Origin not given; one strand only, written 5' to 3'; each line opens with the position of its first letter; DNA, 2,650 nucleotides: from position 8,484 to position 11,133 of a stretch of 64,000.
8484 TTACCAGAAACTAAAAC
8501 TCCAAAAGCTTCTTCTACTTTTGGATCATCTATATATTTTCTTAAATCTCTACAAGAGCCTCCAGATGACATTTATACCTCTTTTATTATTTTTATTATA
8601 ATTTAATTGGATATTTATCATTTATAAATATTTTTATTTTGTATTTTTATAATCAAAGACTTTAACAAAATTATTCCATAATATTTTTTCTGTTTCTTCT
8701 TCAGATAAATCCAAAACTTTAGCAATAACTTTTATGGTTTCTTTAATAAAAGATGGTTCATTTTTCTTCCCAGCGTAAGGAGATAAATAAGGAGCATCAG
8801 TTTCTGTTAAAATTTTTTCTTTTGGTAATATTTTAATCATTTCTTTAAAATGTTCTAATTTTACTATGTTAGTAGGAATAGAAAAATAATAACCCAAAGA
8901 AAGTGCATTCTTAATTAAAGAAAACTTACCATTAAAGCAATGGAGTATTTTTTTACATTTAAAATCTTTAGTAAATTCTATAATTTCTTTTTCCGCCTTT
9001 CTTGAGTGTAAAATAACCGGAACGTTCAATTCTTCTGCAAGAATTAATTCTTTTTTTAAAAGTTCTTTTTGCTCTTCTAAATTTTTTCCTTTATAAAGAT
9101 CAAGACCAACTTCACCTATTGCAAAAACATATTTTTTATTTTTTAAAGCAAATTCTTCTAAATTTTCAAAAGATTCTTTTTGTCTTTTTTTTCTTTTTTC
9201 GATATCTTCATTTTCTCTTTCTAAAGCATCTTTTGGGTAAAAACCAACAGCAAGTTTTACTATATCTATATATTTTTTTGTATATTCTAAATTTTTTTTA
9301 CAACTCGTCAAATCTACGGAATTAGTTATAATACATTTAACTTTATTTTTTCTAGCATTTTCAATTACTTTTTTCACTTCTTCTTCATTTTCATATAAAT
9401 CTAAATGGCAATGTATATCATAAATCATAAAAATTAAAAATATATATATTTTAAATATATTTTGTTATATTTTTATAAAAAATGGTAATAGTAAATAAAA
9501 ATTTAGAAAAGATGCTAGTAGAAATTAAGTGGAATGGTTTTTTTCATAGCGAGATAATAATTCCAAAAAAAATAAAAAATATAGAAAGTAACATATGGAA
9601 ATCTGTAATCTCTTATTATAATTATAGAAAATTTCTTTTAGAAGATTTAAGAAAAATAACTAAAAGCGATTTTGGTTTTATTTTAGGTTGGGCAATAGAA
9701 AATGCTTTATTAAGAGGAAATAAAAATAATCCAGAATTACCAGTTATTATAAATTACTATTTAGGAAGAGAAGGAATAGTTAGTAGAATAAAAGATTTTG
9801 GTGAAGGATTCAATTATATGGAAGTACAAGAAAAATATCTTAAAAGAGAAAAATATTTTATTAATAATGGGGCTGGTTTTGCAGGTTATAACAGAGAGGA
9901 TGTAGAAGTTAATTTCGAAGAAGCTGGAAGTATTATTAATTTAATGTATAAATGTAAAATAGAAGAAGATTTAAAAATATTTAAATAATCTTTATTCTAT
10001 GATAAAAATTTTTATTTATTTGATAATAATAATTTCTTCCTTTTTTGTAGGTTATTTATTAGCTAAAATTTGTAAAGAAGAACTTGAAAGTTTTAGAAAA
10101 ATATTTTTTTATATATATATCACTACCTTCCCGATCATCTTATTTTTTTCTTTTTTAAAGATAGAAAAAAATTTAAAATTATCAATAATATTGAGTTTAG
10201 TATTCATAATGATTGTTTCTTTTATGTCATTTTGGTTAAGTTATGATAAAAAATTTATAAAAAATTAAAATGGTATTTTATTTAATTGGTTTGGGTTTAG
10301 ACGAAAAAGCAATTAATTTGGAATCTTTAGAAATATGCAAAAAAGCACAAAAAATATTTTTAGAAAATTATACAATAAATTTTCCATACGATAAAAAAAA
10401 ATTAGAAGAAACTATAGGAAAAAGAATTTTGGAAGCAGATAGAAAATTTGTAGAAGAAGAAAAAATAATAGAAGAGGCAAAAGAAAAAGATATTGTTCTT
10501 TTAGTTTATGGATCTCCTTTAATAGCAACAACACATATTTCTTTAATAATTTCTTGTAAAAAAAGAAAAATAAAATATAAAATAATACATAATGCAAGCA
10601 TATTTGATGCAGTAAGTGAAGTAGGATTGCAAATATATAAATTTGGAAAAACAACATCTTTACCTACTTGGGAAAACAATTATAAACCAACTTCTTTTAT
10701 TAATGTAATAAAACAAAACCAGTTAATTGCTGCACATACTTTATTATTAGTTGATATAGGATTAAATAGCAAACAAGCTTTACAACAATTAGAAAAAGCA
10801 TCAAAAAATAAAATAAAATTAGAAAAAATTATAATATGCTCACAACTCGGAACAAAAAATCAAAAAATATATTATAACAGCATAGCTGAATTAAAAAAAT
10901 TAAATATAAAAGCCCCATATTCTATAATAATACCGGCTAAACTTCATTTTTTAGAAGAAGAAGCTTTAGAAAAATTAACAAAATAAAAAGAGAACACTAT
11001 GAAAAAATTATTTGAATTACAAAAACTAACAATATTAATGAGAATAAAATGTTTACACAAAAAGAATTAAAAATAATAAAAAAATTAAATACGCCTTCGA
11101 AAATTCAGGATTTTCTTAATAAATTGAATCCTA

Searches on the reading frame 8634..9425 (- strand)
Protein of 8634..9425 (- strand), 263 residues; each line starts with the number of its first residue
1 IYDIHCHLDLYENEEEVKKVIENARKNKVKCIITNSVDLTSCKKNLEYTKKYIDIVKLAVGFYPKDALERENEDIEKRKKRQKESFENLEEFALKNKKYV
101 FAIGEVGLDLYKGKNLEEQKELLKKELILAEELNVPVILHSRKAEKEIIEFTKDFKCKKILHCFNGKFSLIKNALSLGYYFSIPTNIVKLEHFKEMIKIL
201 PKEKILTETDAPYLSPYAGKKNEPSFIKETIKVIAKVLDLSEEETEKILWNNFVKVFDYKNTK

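Call 42: search_protein_families(library=pfam, proteins=[window:8634-9425:-], max_evalue=0.001)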
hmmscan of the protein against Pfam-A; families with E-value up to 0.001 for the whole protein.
window:8634-9425:- (263 aa): 1 family
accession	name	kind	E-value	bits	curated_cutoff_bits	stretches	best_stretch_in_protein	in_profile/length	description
PF01026.27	TatD_DNase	-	5.9e-66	222.9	27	1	3-257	2-252/253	TatD related DNase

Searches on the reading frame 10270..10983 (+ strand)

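Call 42: search_protein_families(library=pfam, proteins=[window:10270-10983:+], max_evalue=0.001)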
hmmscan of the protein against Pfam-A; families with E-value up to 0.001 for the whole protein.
window:10270-10983:+ (238 aa): 1 family
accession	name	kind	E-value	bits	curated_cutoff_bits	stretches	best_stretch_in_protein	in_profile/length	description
PF00590.25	TP_methylase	-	1.8e-16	61.2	27.8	1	3-208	2-211/212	Tetrapyrrole (Corrin/Porphyrin) Methylases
